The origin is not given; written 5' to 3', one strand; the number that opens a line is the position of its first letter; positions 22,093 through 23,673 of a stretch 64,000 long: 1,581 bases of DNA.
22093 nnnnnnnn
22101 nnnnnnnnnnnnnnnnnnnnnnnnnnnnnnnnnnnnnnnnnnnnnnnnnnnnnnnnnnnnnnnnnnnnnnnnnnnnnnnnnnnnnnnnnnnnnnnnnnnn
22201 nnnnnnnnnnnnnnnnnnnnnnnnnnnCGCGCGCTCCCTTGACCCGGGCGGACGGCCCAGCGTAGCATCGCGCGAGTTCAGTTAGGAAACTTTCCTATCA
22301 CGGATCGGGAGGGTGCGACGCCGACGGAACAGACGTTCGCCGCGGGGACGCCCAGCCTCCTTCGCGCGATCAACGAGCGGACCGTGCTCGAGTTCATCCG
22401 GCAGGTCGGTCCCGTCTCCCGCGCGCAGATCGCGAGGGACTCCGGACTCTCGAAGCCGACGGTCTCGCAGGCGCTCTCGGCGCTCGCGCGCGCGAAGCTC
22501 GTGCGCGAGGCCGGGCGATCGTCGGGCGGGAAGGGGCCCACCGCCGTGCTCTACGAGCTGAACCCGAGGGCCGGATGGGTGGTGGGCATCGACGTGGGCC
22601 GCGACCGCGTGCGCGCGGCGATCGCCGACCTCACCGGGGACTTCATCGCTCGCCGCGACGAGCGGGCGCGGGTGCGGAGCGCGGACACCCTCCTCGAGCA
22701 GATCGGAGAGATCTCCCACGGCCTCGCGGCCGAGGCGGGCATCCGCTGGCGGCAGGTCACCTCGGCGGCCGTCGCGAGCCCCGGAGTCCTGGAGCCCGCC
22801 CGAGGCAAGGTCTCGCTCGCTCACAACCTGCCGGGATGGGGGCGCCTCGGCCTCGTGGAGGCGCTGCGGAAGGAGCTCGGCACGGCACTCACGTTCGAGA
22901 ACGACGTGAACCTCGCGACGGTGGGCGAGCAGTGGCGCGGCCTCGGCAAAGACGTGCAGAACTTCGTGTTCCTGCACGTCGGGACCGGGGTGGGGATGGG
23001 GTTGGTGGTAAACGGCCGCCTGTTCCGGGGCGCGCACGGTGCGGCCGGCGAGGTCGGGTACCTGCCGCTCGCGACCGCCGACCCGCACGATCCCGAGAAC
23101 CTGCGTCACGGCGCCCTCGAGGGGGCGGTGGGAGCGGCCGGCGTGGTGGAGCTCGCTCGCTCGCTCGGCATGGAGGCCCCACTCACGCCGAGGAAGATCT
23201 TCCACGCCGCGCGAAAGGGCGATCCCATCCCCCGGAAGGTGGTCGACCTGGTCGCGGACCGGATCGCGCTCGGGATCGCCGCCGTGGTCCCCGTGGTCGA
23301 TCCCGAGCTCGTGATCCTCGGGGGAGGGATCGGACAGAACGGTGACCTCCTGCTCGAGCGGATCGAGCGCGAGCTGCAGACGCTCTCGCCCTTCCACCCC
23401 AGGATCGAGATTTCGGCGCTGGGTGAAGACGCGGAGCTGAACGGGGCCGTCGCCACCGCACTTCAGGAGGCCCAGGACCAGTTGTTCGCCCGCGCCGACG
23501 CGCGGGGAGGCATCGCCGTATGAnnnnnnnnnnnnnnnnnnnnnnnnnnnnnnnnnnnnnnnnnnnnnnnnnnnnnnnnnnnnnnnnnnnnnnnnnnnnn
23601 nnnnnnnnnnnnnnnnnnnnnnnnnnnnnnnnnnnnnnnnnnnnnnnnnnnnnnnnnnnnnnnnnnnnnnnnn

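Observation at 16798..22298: Same 17-bp palindrome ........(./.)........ at three promoters: a ROK (CsnR-type) regulon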

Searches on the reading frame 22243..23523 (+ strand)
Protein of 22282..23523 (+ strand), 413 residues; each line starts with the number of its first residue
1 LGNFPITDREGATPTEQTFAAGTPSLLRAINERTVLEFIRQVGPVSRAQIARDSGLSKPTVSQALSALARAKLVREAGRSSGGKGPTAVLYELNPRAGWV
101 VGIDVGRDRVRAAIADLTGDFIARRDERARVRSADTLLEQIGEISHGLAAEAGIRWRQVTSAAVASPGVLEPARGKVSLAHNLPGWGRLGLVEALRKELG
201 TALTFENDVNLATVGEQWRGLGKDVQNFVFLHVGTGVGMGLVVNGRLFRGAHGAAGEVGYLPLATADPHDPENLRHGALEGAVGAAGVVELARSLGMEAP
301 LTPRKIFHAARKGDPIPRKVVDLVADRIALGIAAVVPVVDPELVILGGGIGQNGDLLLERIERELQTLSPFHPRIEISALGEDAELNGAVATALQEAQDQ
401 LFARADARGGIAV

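Call 11: search_protein_families(library=pfam, proteins=[window:22282-23523:+])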
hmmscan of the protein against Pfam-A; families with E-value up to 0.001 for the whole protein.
window:22282-23523:+ (413 aa): 6 families
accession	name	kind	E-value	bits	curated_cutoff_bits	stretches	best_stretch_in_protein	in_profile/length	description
PF00480.26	ROK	-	5.7e-48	164.4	22.9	1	101-395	2-293/294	ROK family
PF09339.16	HTH_IclR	-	2e-06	27.9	22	1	40-76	14-50/52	IclR helix-turn-helix domain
PF12802.13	MarR_2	-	4.1e-06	27.3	27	1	34-76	9-52/61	MarR family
PF13545.12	HTH_Crp_2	-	0.00012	22.4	27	1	44-79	22-57/70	Crp-like helix-turn-helix domain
PF13412.12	HTH_24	-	0.00043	20.2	21.9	0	31-74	4-47/48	Winged helix-turn-helix DNA-binding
PF12840.13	HTH_20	-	0.00079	19.8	27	0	35-76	6-50/51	Helix-turn-helix domain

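Call 17: find_homologous_proteins(query=window:22297-23523:+, max_evalue=1e-20)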
Query window:22297-23523:+ (408 aa): 3985 proteins with E <= 1e-20 among 8000 candidates; the best 120 are listed.
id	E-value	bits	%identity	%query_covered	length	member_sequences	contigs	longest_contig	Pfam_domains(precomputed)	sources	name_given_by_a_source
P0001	9.3e-238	807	100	93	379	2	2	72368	PF00480.27,PF09339.17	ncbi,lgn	ncbi:MAG TPA: ROK family transcriptional regulator [Actinomycetota bacterium]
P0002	1.6e-228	777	96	93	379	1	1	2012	PF00480.27,PF09339.17,PF12802.14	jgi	-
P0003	9.5e-228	774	96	93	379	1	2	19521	PF00480.27,PF09339.17,PF12802.14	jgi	jgi:predicted NBD/HSP70 family sugar kinase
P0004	5.7e-227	772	95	93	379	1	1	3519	PF00480.27,PF09339.17,PF12802.14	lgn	-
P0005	1.3e-220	751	91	94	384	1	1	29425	PF00480.27,PF09339.17,PF12802.14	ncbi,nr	ncbi:MAG TPA: ROK family transcriptional regulator [Actinomycetota bacterium]|nr:ROK family transcri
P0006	1.5e-218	744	92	93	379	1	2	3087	PF00480.27,PF09339.17,PF12802.14,PF13545.13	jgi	jgi:predicted NBD/HSP70 family sugar kinase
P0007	1.8e-214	730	91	93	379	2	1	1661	PF00480.27,PF09339.17,PF12802.14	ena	-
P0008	1.9e-209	714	90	91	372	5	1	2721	PF00480.27,PF09339.17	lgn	-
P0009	7.9e-193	659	79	96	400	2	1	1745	PF00480.27,PF09339.17,PF12802.14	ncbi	-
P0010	1.6e-190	652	78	96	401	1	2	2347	PF00480.27,PF13412.13,PF09339.17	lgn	-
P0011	1.2e-188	645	76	96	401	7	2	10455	PF00480.27,PF01022.27,PF09339.17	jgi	-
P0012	1.9e-187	642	75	96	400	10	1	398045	PF00480.27,PF13412.13,PF09339.17,PF12802.14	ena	-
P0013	3.1e-187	641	75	96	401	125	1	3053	PF00480.27,PF01022.27,PF09339.17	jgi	-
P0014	7.9e-187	639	81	91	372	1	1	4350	PF00480.27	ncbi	-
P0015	8.3e-187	639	77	95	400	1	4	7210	PF00480.27,PF01022.27,PF09339.17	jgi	jgi:predicted NBD/HSP70 family sugar kinase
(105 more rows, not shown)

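Call 23: find_related_loci(query=A1, collection=genome_contigs, flank=10000)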
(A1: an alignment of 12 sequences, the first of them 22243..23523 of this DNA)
Query A1 (426 aa) in genome_contigs; peptide patterns used: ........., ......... (x = any residue, [..] = any of these).
370 stretches matched a pattern; 340 encode a relative of the query (tblastn E <= 1e-3); the best 80 are kept; 80 distinct loci.
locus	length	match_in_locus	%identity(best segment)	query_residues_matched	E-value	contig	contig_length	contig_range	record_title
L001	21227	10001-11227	77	14-421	0e+0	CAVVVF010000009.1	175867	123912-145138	MAG: uncultured Actinomycetes bacterium isolate MFD03899.bin.2.35 genome assembly, contig: contig_54120, whole genome sh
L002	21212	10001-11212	75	14-417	0e+0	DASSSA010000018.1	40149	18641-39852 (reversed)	MAG TPA_asm: Actinomycetota bacterium isolate SMAG_U503 k141_89585, whole genome shotgun sequence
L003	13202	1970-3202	76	14-422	0e+0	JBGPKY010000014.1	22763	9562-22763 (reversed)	MAG: Actinomycetota bacterium isolate OBJ_0618_7090110_275 k141_7236165_length_22763_cov_59.5875, whole genome shotgun s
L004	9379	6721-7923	75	16-417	0e+0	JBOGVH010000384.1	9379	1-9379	MAG: Actinomycetota bacterium isolate M3-S_metawrap_bin.246 k127_1139804, whole genome shotgun sequence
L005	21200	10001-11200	75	25-424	0e+0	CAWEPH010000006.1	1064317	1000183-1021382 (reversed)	MAG: uncultured Actinomycetes bacterium isolate MFD02242.bin.2.262 genome assembly, contig: contig_2867, whole genome sh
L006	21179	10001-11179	76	25-417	0e+0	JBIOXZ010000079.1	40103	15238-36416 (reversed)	MAG: Actinomycetota bacterium isolate MAG043 k127_3192655, whole genome shotgun sequence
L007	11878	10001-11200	73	18-417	0e+0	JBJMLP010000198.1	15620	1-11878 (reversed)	MAG: Actinomycetota bacterium isolate H3_18_all_fractions_metab_maxbC_50_69_9 k255_4456005, whole genome shotgun sequenc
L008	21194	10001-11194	75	29-426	0e+0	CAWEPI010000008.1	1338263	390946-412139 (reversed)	MAG: uncultured Actinomycetes bacterium isolate MFD02159.bin.1.80 genome assembly, contig: contig_33062, whole genome sh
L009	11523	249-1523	71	1-426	0e+0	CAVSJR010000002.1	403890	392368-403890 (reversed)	MAG: uncultured Actinomycetes bacterium isolate MFD09212.bin.2.46 genome assembly, contig: contig_13876, whole genome sh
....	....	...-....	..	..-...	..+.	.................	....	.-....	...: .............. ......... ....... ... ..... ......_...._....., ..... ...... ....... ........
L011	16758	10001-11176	73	26-417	8e-179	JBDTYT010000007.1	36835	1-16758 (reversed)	MAG: Actinomycetota bacterium isolate cluster4_bin.148 NODE_1312_length_36835_cov_10.326455, whole genome shotgun sequen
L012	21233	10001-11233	72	14-420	5e-178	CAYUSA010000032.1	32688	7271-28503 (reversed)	MAG TPA_asm: uncultured Actinomycetes bacterium isolate SRP302447_co1_138 genome assembly, contig: NODE_3730_length_3268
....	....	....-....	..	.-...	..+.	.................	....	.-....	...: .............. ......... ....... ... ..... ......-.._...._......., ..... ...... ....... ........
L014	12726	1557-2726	73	26-415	1e-176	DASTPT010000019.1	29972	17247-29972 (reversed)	MAG TPA_asm: Actinomycetota bacterium isolate SMAG_U2204 k141_1170391, whole genome shotgun sequence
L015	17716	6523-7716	76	23-421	3e-176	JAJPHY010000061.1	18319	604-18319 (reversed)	MAG: Actinomycetota bacterium isolate Centralia_MAG_23 k107_8894652, whole genome shotgun sequence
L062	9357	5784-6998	64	14-418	2e-160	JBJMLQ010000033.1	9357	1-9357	MAG: Actinomycetota bacterium isolate H1_18_all_fractions_metab_conc_61_70_18 k255_1243179, whole genome shotgun sequenc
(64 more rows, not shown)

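Call 32: search_dna_similar(query=window:22297-23523:+, collection=plasmids, mode=protein, max_rows=25, max_evalue=1e-30)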
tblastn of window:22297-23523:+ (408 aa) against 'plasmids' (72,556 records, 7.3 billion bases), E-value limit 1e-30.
Records with a match: 34; places in all: 38; records where one place covers at least 80% of the query: 32.
Best place of each record, by identity: <60% 34.
By first word of the organism name: Rhizobium 12; Aminobacter 6; Embleya 2; Pararhizobium 2; Nitratireductor 2; Streptomyces 1; Terrarubrum 1; Sinorhizobium 1; Allorhizobium 1; Nonomuraea 1; and 5 more.
By predicted mobility (MOB-suite, as given by PLSDB): non-mobilizable 32; mobilizable 1; conjugative 1.
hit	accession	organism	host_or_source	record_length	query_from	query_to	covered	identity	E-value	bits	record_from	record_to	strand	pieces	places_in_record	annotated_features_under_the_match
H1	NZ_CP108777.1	Embleya sp. NBC_00896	-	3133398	21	398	93%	49.0%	3e-82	282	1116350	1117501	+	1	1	none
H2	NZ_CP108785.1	Embleya sp. NBC_00888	-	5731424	21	398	93%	48.1%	7e-81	278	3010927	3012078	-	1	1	none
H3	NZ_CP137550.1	Streptomyces sp. N50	Selaginella tamariscina,cell ...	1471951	22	402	93%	46.9%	8e-78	269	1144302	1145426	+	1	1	record has no annotation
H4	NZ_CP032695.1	Rhizobium jaguaris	Calliandra grandiflora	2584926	21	401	93%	40.4%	4e-64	229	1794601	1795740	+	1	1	none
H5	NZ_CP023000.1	Rhizobium sp. 11515TR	Cell culture,agricultural soil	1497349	9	397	95%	39.3%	1e-59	216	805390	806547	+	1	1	record has no annotation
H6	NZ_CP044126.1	Rhizobium sp. BG4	Prosopis cineraria,pure bacterial ...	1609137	18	402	94%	39.5%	1e-59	216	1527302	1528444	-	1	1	record has no annotation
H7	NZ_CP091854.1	Terrarubrum flagellatum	cell culture,forest soil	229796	18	400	94%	39.7%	4e-62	223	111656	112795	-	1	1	ROK family transcriptional regulator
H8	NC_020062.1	Rhizobium tropici CIAT 899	Phaseolus vulgaris root nodule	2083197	15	397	94%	39.4%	1e-59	216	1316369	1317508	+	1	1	record has no annotation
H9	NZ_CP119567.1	Pararhizobium qamdonense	cell culture,soil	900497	18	402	94%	39.2%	3e-51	192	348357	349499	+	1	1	ROK family transcriptional regulator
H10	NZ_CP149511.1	Pararhizobium sp. A13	Aeschynomene indica,cell ...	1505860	20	397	93%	39.7%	6e-56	206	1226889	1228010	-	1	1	none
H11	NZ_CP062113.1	Aminobacter sp. SR38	bacterial pure culture,soil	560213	19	408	96%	38.2%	5e-49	186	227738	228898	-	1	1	ROK family transcriptional regulator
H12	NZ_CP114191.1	Aminobacter sp. NyZ550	-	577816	19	408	96%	38.2%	6e-49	185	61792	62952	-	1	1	ROK family transcriptional regulator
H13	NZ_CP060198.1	Aminobacter sp. MDW-2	cell culture,soil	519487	19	408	96%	38.2%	7e-49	185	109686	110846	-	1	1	ROK family transcriptional regulator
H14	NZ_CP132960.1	Aminobacter niigataensis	cell culture,sediment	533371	19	408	96%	38.2%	7e-49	185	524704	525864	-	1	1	ROK family transcriptional regulator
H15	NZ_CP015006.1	Aminobacter aminovorans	cell culture,soil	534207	19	408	96%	38.2%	7e-49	185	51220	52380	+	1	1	ROK family transcriptional regulator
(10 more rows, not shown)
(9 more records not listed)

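Call 34: get_annotated_region(hit=H3, flank=9000)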
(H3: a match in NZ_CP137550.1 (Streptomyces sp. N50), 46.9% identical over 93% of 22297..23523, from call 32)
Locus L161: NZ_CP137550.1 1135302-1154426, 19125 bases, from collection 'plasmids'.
description: Streptomyces sp. N50 plasmid unnamed, complete sequence
organism: Streptomyces sp. N50 (NCBI taxid 3081765)
taxonomy: Bacteria; Actinomycetota; Actinomycetes; Kitasatosporales; Streptomycetaceae; Streptomyces; Streptomyces sp. N50
host: -; source: Selaginella tamariscina,cell culture,mountain; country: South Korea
typing (MOB-suite, as given by PLSDB): non-mobilizable
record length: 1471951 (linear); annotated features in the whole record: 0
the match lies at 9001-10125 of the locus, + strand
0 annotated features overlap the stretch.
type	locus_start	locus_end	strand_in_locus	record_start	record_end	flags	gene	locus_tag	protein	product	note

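Call 35: get_annotated_region(hit=H1, flank=9000)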
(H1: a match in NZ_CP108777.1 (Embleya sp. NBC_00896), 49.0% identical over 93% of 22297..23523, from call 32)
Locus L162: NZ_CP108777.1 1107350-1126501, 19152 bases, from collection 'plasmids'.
description: Embleya sp. NBC_00896 plasmid unnamed1, complete sequence
organism: Embleya sp. NBC_00896 (NCBI taxid 2975961)
taxonomy: Bacteria; Actinomycetota; Actinomycetes; Kitasatosporales; Streptomycetaceae; Embleya; Embleya sp. NBC 00896
host: -; source: -; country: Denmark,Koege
typing (MOB-suite, as given by PLSDB): non-mobilizable
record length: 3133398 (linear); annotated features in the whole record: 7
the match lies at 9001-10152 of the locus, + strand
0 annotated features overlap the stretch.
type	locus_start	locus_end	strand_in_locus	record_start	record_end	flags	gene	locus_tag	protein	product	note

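Call 39: search_protein_families(library=ncbifam, proteins=[window:22297-23523:+], max_evalue=0.00001)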
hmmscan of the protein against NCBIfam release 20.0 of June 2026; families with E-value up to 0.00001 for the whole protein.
window:22297-23523:+ (408 aa): 14 families
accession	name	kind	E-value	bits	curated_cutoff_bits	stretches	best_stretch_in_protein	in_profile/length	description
TIGR00744.1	ROK_glcA_fam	subfamily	6.2e-39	134.1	260.35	1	96-388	1-308/318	ROK family glucokinase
NF047937.1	TransRegNagC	equivalog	4.7e-36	124.8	650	1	21-373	7-367/399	DNA-binding transcriptional regulator NagC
NF045551.1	GK_Pyrobac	equivalog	9.8e-32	110.4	500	1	96-391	3-283/294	ATP-dependent glucokinase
NF049930.1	TransRegMlc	equivalog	1.1e-28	100.6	530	1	23-364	14-364/405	sugar metabolism global transcriptional regulator Mlc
NF003461.0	PRK05082.1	subfamily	2.3e-28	99.4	283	1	96-390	4-288/291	N-acetylmannosamine kinase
NF007251.0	PRK09698.1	equivalog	5.4e-27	94.8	253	1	94-361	7-264/304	allose kinase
NF042998.1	bglucokin_BglK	equivalog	7.9e-27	94.2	550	1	152-388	52-285/291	beta-glucoside kinase BglK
NF047821.1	NactlManKinNanK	equivalog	2.1e-25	89.9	450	1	96-388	4-286/288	N-acetylmannosamine kinase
NF009835.0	PRK13310.1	equivalog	1e-20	74.3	380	1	97-389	4-301/303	N-acetylglucosamine kinase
NF007108.0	PRK09557.1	equivalog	4.4e-19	68.9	443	1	96-356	4-265/303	fructokinase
NF045942.1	PolPhglucPhase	equivalog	3e-10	40.2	250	1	96-244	3-147/242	polyphosphate--glucose phosphotransferase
NF045550.1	FrctkaseScrK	equivalog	1.4e-08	34.5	400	1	179-363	84-254/293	fructokinase ScrK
NF009836.0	PRK13311.1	equivalog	1e-06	28.2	551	1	124-259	27-161/256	N-acetyl-D-glucosamine kinase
NF033788.1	HTH_metalloreg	subfamily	3.6e-06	26.7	55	0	28-72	14-58/77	metalloregulator ArsR/SmtB family transcription factor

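Call 43: search_solved_structures(query=window:22297-23523:+, max_evalue=1e-15)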
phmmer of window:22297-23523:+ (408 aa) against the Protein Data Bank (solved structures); distinct sequences matched with E-value up to 1e-15: 22.
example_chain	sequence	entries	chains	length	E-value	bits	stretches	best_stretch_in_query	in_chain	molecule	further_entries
2qm1_A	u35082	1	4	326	4.4e-31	111.8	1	95-393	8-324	Glucokinase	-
2hoe_A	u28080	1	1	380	1.1e-28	104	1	19-373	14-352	N-acetylglucosamine kinase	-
7rhe_A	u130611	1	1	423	1.3e-28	103.7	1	21-366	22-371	ROK family protein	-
3vov_A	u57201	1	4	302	2.2e-28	102.9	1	95-394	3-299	Glucokinase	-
5f7p_E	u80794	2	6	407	1.2e-27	100.6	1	16-387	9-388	Lmo0178 protein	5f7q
5f7r_E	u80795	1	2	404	1.3e-27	100.5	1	16-388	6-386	Lmo0178 protein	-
1z05_A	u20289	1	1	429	2.3e-25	93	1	22-372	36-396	transcriptional regulator, ROK family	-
5nck_A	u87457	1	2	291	1.6e-24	90.3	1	153-387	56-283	N-acetylmannosamine kinase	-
3bp8_A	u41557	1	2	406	7.2e-23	84.8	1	22-370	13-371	Putative NAGC-like transcriptional regulator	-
1z6r_A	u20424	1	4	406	2.4e-22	83.1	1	22-370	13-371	Mlc protein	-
9srt_D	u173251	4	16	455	3.4e-22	82.6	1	22-370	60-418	DNA-binding transcriptional repressor Mlc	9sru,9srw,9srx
3r8e_A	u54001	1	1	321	4.8e-22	82.1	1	93-384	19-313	Hypothetical sugar kinase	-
4htl_A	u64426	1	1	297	1.3e-21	80.7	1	153-392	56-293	Beta-glucoside kinase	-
6jdo_A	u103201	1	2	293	2.5e-21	79.7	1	97-385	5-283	N-acetylmannosamine kinase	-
6jdh_A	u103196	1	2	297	2.6e-21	79.7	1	97-385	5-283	N-acetylmannosamine kinase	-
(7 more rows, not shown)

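Call 55: search_protein_families(library=pfam, proteins=[L005:4179-5228:-])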
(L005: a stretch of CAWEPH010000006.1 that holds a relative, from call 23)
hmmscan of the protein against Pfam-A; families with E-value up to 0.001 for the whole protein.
L005:4179-5228:- (349 aa): 1 family
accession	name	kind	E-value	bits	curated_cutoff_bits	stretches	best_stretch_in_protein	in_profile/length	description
PF01380.27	SIS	-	2e-29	102.5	25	2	35-159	6-129/131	SIS domain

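Call 58: find_encoding_contigs(protein=P0001, flank=3000, max_places=3)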
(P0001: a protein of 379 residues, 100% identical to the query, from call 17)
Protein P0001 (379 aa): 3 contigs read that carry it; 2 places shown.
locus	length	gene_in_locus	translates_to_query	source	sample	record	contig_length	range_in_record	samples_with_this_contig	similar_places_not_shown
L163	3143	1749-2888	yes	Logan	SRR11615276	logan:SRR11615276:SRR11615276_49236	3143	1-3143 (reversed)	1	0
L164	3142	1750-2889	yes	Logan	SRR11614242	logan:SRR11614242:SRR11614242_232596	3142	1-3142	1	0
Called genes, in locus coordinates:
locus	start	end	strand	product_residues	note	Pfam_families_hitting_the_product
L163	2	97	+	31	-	?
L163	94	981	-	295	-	PF00294:PfkB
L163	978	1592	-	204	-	PF01081:Aldolase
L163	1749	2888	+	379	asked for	PF09339:HTH_IclR (faint), PF00480:ROK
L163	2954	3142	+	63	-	?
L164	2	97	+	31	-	?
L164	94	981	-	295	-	PF00294:PfkB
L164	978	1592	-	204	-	PF01081:Aldolase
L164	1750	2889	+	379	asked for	PF09339:HTH_IclR (faint), PF00480:ROK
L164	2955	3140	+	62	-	?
